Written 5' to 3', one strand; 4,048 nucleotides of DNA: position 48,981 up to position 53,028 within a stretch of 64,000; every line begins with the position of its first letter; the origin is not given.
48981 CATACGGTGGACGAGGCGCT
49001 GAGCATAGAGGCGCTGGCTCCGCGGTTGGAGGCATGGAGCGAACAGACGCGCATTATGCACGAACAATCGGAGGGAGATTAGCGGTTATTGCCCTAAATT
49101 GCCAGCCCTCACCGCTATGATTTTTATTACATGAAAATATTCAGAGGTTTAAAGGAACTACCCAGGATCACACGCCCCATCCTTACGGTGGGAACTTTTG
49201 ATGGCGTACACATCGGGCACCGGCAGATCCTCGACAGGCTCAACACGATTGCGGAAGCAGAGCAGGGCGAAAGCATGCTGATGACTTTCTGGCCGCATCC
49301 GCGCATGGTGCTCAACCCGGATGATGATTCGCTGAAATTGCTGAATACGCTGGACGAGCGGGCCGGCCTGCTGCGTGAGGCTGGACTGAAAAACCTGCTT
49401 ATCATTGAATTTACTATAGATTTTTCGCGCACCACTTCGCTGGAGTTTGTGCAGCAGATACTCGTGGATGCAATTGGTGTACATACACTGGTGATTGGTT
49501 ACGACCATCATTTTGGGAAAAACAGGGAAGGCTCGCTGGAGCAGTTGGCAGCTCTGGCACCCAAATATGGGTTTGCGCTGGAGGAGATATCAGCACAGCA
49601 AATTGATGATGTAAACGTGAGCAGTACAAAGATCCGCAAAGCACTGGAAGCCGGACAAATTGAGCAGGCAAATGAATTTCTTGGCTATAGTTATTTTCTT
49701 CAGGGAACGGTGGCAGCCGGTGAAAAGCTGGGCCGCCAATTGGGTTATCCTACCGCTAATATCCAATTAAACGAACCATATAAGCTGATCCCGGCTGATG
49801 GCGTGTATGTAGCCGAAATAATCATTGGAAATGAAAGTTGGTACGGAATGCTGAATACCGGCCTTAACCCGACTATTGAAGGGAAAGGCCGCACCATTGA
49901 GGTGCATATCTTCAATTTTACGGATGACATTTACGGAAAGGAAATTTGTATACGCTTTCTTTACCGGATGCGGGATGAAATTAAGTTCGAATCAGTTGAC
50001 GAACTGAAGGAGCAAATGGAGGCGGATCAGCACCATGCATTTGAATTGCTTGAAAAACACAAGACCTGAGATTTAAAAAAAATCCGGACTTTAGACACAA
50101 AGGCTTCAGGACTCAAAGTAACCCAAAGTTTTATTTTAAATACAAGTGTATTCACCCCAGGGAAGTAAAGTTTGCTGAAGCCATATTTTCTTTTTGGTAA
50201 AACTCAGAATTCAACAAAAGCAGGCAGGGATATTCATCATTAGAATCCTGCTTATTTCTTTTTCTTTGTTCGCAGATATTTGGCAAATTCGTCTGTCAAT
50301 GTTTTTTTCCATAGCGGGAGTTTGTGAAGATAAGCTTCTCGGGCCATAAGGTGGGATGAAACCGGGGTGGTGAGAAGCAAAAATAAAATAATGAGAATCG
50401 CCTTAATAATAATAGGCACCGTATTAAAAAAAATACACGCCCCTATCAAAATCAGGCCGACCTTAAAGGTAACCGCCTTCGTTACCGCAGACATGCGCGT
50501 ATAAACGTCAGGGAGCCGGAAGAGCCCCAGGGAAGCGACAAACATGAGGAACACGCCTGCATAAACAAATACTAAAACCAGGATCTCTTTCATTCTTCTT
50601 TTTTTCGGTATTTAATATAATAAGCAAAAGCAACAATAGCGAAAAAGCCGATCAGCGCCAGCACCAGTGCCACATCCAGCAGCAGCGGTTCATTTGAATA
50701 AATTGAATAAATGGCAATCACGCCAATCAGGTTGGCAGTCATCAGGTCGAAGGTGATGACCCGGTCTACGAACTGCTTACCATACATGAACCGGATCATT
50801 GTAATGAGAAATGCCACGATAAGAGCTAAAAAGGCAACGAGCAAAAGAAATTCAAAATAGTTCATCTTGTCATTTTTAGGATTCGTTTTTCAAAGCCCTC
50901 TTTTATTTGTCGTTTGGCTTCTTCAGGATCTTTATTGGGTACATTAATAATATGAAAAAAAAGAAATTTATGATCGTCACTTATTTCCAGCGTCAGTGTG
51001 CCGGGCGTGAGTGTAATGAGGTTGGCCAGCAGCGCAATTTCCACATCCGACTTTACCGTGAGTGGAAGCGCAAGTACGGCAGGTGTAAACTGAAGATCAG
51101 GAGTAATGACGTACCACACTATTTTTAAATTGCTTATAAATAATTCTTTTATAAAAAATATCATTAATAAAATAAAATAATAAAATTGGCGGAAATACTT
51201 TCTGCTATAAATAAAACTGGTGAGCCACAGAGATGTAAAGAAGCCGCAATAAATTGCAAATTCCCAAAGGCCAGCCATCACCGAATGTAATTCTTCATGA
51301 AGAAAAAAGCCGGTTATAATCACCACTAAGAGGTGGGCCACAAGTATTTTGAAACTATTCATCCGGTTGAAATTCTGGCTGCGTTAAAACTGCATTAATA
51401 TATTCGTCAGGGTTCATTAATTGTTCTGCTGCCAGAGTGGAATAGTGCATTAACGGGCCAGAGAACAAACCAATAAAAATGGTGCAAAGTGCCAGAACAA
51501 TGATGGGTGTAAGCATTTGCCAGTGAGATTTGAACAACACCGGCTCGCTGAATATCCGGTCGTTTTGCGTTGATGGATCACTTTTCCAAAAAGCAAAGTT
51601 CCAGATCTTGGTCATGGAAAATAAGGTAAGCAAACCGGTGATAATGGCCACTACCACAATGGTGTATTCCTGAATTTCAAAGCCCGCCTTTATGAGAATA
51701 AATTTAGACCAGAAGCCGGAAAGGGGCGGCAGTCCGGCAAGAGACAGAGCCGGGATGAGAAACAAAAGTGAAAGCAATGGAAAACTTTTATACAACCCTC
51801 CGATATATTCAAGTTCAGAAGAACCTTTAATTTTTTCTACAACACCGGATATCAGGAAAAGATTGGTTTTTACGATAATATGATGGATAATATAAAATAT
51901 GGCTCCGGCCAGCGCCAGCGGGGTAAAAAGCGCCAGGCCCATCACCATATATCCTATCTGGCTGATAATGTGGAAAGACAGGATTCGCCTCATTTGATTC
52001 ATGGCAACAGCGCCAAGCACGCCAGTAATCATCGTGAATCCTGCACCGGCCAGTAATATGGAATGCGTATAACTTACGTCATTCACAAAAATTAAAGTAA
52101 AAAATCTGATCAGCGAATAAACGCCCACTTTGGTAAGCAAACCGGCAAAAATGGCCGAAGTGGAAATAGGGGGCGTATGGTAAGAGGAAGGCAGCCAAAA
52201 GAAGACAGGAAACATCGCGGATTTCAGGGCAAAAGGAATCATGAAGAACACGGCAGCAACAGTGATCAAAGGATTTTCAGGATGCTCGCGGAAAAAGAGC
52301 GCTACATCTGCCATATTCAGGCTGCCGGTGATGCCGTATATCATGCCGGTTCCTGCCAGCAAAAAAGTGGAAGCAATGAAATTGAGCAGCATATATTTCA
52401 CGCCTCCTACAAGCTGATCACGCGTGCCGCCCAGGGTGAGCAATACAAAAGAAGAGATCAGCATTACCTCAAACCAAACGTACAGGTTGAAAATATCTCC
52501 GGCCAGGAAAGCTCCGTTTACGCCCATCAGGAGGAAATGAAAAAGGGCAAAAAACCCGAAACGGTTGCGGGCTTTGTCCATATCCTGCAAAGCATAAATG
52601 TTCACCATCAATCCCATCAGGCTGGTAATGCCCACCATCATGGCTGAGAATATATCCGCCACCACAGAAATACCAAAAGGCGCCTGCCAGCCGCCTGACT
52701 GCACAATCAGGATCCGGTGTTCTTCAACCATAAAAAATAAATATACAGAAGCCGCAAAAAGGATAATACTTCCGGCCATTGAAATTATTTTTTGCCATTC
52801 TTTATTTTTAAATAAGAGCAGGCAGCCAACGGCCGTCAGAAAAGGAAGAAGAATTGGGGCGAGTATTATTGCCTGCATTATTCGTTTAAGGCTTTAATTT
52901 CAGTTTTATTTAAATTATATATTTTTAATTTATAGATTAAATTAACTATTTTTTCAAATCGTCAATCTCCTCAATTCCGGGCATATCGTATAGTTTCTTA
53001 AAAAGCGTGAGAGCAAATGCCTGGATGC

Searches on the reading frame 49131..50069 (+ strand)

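Call 6: search_protein_families(library=pfam, proteins=[window:49131-50069:+], max_evalue=0.001)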
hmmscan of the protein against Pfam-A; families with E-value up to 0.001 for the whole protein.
window:49131-50069:+ (312 aa): 3 families
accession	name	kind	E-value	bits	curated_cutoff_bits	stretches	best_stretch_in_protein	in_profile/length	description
PF06574.18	FAD_syn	-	1.8e-44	151.8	27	1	17-167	9-158/158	FAD synthetase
PF01687.23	Flavokinase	-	5.5e-41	140.1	19.6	1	184-305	1-122/124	Riboflavin kinase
PF01467.32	CTP_transf_like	-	2.5e-07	31.4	21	1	18-170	1-132/133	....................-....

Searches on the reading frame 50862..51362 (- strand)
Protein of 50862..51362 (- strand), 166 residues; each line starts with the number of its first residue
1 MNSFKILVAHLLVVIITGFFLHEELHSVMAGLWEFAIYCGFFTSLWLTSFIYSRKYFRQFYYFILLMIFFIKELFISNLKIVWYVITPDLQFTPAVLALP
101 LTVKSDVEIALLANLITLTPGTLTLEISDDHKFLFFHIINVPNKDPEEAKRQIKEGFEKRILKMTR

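Call 79: search_protein_families(library=pfam, proteins=[window:50862-51362:-], max_evalue=0.001)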
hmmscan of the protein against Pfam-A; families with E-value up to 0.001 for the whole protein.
window:50862-51362:- (166 aa): 1 family
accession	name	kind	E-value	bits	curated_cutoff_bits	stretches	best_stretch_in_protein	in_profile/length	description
PF01899.21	MNHE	-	1.3e-34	119.5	27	1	37-163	18-144/145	Na+/H+ ion antiporter subunit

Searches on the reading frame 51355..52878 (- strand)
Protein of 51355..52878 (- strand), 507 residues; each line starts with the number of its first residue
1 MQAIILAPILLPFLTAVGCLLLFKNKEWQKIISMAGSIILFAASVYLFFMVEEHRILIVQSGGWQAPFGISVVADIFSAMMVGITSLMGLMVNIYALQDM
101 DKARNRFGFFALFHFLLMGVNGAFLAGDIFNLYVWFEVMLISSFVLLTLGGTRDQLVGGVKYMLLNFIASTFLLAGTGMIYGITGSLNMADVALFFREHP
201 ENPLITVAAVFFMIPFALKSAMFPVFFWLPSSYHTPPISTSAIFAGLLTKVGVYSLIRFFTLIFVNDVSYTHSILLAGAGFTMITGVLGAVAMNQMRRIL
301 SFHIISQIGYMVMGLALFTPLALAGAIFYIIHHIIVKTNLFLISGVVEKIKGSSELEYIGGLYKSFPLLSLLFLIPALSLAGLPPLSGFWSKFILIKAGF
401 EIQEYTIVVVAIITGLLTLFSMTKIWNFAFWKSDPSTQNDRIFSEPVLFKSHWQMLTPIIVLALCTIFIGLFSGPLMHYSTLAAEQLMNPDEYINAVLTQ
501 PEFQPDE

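Call 79: search_protein_families(library=pfam, proteins=[window:51355-52878:-], max_evalue=0.001)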
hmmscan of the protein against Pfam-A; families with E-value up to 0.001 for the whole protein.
window:51355-52878:- (507 aa): 2 families
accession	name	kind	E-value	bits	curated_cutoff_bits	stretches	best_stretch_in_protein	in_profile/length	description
PF00361.26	Proton_antipo_M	-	1.5e-57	195.5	21.5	1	126-418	1-294/294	NADH:quinone oxidoreductase/Mrp antiporter, TM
PF00662.26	Proton_antipo_N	-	0.0002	21.7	24.5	0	68-107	9-50/51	NADH-Ubiquinone oxidoreductase (complex I), chain 5 N-terminus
